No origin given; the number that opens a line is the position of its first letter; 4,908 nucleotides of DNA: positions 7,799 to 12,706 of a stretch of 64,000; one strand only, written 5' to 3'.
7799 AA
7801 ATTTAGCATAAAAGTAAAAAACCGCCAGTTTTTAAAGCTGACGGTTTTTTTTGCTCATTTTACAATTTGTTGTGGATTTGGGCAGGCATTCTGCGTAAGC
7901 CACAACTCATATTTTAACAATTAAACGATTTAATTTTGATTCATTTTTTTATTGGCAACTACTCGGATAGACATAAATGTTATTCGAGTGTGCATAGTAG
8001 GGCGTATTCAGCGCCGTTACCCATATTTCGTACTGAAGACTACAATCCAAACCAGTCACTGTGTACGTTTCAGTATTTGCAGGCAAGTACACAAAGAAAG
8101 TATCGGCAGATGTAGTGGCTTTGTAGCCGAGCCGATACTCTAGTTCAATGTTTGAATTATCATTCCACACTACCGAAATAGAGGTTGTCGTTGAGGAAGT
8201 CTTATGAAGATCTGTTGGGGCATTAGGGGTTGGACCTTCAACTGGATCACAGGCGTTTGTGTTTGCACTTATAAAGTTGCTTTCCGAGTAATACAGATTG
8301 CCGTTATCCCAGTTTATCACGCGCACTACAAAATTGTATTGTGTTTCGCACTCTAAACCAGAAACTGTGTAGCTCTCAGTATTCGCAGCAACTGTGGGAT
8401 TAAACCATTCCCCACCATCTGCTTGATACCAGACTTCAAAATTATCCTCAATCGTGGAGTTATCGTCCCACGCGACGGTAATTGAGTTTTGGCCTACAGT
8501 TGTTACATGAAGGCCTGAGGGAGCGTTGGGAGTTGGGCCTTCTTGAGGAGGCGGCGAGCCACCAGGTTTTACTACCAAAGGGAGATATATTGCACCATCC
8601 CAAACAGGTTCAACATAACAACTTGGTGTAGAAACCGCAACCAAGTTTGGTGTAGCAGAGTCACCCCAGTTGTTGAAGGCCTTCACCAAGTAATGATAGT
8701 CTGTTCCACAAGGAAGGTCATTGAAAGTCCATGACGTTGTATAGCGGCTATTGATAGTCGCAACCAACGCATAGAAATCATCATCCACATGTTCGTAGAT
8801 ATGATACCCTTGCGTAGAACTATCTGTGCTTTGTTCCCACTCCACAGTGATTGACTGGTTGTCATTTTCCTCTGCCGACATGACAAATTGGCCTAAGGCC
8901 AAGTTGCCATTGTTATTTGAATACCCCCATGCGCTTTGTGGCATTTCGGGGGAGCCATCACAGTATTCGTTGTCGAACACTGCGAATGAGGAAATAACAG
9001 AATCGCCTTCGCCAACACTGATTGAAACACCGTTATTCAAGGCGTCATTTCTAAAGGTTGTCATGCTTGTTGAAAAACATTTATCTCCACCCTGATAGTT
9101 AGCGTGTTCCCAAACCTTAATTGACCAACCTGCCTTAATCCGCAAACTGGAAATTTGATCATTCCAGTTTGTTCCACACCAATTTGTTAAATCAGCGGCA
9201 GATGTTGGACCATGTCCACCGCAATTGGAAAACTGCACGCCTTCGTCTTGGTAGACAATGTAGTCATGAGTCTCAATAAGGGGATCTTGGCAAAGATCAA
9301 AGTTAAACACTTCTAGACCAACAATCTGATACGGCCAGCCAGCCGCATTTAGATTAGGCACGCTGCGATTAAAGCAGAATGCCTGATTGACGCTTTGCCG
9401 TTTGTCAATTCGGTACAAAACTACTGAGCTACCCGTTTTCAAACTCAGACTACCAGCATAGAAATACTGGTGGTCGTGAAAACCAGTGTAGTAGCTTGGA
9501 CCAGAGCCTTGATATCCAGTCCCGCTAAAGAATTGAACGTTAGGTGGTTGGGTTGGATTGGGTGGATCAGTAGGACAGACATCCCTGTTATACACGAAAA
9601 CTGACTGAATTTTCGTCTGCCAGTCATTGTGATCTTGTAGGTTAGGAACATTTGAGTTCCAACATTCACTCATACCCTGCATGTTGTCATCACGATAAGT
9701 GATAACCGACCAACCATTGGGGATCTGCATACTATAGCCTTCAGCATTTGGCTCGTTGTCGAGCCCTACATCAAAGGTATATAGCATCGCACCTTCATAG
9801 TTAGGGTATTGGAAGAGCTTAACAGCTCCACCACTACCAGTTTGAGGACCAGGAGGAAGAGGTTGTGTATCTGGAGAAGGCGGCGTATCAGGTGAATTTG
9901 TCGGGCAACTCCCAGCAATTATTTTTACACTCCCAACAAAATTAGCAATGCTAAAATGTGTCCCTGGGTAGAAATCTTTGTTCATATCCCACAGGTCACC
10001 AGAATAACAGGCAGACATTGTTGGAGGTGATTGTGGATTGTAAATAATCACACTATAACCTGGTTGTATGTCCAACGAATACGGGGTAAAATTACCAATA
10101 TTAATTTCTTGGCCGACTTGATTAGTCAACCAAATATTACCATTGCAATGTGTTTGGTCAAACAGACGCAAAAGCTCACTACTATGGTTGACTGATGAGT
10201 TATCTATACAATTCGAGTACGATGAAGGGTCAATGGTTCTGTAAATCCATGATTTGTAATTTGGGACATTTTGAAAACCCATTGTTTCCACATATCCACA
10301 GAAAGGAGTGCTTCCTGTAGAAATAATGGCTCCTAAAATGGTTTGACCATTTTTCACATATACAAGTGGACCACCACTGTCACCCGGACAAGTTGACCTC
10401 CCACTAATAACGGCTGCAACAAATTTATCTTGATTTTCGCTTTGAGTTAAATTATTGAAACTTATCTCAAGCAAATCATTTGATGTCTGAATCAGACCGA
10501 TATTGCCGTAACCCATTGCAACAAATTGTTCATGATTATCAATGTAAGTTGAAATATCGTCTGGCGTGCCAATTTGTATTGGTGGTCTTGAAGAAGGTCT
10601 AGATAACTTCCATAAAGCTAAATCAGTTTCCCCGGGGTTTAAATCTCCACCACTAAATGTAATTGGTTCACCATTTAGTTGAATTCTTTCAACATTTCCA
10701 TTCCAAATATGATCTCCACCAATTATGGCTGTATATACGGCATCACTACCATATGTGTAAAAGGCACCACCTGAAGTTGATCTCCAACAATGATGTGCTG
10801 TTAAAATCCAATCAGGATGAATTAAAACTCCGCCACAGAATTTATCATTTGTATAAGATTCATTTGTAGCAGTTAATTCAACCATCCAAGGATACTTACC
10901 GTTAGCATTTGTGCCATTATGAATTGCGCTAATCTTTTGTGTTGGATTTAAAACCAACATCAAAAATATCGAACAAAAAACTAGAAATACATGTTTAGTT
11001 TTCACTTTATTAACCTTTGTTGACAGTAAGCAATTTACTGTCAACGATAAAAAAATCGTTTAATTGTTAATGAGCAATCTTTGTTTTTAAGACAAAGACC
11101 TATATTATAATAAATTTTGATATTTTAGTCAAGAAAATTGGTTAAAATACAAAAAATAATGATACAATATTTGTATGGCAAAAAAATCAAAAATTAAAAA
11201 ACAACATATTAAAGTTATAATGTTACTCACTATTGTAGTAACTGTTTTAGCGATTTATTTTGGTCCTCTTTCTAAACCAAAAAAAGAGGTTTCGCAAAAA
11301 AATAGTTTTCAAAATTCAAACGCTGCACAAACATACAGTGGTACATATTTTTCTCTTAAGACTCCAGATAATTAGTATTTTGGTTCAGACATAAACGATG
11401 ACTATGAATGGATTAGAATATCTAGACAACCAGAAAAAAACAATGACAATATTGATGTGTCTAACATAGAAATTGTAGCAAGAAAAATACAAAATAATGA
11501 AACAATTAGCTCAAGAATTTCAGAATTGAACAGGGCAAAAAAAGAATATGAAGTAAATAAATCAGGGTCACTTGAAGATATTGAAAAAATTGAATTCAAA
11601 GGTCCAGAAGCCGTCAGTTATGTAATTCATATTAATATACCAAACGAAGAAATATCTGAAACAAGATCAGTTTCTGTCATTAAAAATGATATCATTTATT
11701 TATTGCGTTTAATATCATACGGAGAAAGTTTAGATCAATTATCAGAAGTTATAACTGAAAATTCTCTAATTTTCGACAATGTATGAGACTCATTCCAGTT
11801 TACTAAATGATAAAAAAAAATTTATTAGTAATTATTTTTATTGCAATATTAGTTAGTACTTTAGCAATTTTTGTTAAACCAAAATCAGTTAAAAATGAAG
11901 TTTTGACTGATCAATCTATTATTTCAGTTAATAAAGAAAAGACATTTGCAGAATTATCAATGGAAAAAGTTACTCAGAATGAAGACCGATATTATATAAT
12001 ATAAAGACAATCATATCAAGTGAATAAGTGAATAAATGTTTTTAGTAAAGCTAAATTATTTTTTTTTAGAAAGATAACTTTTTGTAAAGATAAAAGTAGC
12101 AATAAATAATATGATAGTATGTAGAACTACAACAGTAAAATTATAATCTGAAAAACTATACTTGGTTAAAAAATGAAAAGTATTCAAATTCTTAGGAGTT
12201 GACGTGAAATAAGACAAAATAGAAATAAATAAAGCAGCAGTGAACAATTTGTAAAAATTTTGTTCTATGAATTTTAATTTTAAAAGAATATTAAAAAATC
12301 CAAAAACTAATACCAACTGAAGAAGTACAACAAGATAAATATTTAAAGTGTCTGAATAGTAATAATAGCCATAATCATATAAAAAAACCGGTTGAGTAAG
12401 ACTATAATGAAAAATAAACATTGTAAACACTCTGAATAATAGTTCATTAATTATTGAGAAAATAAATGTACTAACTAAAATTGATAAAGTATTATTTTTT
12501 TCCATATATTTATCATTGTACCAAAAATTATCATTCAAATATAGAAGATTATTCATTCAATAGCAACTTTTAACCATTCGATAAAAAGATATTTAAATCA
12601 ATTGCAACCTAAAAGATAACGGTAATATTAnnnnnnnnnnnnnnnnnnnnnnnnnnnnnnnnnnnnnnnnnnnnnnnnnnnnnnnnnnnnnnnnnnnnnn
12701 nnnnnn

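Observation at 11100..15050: AT-rich island of polymorphic signal-anchored proteins: a conserved N-terminal module with divergent C-terminal domains, interleaved with paralogous polytopic membrane proteins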

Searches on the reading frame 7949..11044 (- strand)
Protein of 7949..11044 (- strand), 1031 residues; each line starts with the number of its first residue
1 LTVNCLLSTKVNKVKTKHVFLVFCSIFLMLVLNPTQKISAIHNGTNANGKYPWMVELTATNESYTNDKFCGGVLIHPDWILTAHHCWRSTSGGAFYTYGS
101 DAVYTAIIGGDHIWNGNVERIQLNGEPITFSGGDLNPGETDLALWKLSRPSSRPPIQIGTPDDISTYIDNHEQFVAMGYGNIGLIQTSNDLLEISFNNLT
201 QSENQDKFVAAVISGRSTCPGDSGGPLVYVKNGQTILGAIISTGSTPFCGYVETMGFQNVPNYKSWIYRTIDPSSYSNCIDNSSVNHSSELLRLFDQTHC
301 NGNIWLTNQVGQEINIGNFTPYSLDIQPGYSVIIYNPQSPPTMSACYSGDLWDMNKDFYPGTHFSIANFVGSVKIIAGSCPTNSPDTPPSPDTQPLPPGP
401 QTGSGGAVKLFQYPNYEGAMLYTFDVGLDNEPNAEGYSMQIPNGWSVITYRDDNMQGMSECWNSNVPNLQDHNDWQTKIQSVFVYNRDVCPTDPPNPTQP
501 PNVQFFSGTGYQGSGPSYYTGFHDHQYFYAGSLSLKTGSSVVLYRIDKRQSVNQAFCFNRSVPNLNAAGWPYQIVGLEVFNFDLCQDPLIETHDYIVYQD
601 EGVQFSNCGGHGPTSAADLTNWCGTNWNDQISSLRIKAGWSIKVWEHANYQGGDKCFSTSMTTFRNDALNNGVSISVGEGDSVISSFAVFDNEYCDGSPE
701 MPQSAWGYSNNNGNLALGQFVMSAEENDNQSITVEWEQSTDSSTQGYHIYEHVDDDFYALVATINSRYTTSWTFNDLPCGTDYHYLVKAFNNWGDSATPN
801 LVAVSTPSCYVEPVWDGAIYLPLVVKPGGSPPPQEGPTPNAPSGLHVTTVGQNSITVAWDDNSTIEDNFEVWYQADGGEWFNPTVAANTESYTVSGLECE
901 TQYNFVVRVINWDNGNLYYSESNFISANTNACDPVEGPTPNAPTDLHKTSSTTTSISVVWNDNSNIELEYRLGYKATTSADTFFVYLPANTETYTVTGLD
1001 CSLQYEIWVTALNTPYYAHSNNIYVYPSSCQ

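Call 6: search_protein_families(library=pfam, max_evalue=1, proteins=[window:7949-11044:-])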
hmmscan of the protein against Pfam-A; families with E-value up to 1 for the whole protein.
window:7949-11044:- (1031 aa): 13 families
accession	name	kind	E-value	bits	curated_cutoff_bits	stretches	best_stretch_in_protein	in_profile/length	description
PF00041.27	fn3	-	6.5e-27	94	25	3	841-911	2-70/84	Fibronectin type III domain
PF00089.32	Trypsin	-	1.2e-24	87.8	20.6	1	45-267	5-220/220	Trypsin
PF13365.12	Trypsin_2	-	8.2e-08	33.5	27.6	1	72-233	3-139/144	Trypsin-like peptidase domain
PF25059.1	FN3_DSCAM-DSCAML_C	-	8.9e-07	29.6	39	2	959-1014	12-67/89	DSCAM/DSCAML C-terminal Fn3-like domain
PF21605.3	CRLF2-like_D2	-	4.7e-05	23.8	27.3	1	839-911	1-71/94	Cytokine receptor-like factor 2-like, D2 domain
PF08964.15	Crystall_3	-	0.00015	22.3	27.3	1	617-661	24-68/86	Beta/Gamma crystallin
PF16893.11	fn3_2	-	0.00026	21.6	27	1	838-909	2-73/89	Fibronectin type III domain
PF16656.11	Pur_ac_phosph_N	-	0.001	20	30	2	726-794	10-86/93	Purple acid Phosphatase, N-terminal domain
PF03995.18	Inhibitor_I36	-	0.0017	18.7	21.1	1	607-654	18-66/69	Peptidase inhibitor family I36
PF00030.24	Crystall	-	0.0032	18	25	0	607-652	9-53/82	Beta/Gamma crystallin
PF25814.1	fn3_SORL1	-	0.0059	17.1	27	1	842-911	5-73/90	SORL1-like, fn3 domain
PF15138.11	Syncollin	-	0.062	13.9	32.8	1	621-673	46-97/112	Syncollin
PF16655.11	PhoD_N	-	0.13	13.2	30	1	726-789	22-78/90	PhoD-like phosphatase, N-terminal domain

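Call 102: search_protein_families(library=padloc, max_evalue=0.01, proteins=[window:7949-11041:-])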
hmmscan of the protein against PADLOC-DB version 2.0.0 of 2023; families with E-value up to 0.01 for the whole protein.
window:7949-11041:- (1030 aa): 1 family
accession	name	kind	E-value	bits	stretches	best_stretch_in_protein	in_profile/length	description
PDLC03855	LmuA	-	1.9e-05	22.1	1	70-242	18-172/425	-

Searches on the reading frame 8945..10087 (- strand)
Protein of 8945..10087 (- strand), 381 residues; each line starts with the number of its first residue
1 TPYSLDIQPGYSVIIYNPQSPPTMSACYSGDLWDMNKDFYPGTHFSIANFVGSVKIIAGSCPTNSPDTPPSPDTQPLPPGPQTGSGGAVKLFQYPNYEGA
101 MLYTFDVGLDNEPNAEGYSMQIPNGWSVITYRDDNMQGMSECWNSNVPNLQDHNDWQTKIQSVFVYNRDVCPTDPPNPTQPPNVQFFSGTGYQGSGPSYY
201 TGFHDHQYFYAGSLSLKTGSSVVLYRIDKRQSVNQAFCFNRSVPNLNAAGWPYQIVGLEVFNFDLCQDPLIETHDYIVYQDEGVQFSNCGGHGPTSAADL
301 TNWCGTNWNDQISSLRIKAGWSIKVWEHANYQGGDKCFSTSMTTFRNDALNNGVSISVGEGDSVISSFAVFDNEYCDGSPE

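Call 86: find_related_loci(query=A9, collection=metagenome_contigs, flank=10000)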
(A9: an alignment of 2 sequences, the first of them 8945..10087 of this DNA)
Query A9 (381 aa) in metagenome_contigs; peptide patterns used: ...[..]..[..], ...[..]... (x = any residue, [..] = any of these).
272 stretches matched a pattern; 2 encode a relative of the query (tblastn E <= 1e-3); 2 distinct loci.
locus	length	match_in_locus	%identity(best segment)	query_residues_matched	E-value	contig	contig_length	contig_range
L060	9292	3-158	54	126-179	4e-13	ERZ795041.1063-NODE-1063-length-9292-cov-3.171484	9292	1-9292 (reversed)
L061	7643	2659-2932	41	79-179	1e-16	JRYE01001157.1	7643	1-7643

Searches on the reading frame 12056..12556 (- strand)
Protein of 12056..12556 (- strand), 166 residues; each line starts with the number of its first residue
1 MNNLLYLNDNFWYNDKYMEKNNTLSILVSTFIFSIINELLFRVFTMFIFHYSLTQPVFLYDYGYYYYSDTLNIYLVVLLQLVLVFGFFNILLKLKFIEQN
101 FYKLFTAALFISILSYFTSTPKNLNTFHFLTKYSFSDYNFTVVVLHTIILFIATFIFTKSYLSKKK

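Call 6: search_protein_families(library=pfam, max_evalue=1, proteins=[window:12056-12556:-])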
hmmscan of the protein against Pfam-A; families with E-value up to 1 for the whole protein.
window:12056-12556:- (166 aa): 0 families

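Call 43: find_homologous_proteins(query=A5, max_evalue=0.01)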
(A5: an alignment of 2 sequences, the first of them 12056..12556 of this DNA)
Query A5 (2 sequences) (166 aa, profile of the alignment): 3 proteins with E <= 0.01 among 711 candidates.
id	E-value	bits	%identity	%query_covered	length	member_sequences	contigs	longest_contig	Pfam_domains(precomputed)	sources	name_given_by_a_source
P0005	3.3e-74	267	100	100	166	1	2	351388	-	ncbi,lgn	-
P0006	1.4e-73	265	35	41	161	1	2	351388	-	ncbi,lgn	-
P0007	7.0e-17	80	50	10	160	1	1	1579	-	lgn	-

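Call 45: find_encoding_contigs(protein=P0007, flank=10000)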
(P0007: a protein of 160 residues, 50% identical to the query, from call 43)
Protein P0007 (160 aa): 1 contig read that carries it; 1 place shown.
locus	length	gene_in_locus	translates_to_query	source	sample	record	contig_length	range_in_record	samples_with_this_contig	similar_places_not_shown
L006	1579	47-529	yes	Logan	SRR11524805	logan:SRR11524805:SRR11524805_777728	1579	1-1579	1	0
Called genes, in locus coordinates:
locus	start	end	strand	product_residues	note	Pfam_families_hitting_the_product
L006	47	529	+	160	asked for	-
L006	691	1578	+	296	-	?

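Call 74: predict_structure(alignment_id=A6)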
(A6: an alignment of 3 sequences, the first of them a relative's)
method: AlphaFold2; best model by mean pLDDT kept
length: 161 residues; sequences in the alignment: 3
mean_pLDDT: 54.4   pTM: 0.38
mean pLDDT of the five models: 54.4, 52.1, 51.5, 49.9, 49.1
residues with pLDDT >= 90: 0; 70-90: 0; 50-70: 118; < 50: 43
segments of 3 or more residues with pLDDT < 50: 1-3, 42-50, 114-138, 156-161
pLDDT, mean of each block of 10 residues (from residue 1): 56 64 61 57 46 52 58 63 63 59 58 47 41 46 53 49 39
secondary structure, 60 per line:
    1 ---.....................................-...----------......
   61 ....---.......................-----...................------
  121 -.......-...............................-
elements in order: H4-40 H55-64 H68-90 H96-114 H122-128 H130-160

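Call 101: search_protein_families(library=ncbifam, max_evalue=0.1, proteins=[window:12056-12553:-])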
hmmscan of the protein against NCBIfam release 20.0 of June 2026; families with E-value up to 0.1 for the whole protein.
window:12056-12553:- (165 aa): 0 families

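Call 102: search_protein_families(library=padloc, max_evalue=0.01, proteins=[window:12056-12553:-])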
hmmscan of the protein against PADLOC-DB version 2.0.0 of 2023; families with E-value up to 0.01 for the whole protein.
window:12056-12553:- (165 aa): 0 families

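Call 103: search_protein_families(library=phrogs, max_evalue=0.01, proteins=[window:12056-12553:-])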
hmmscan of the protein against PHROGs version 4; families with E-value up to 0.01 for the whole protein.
window:12056-12553:- (165 aa): 0 families
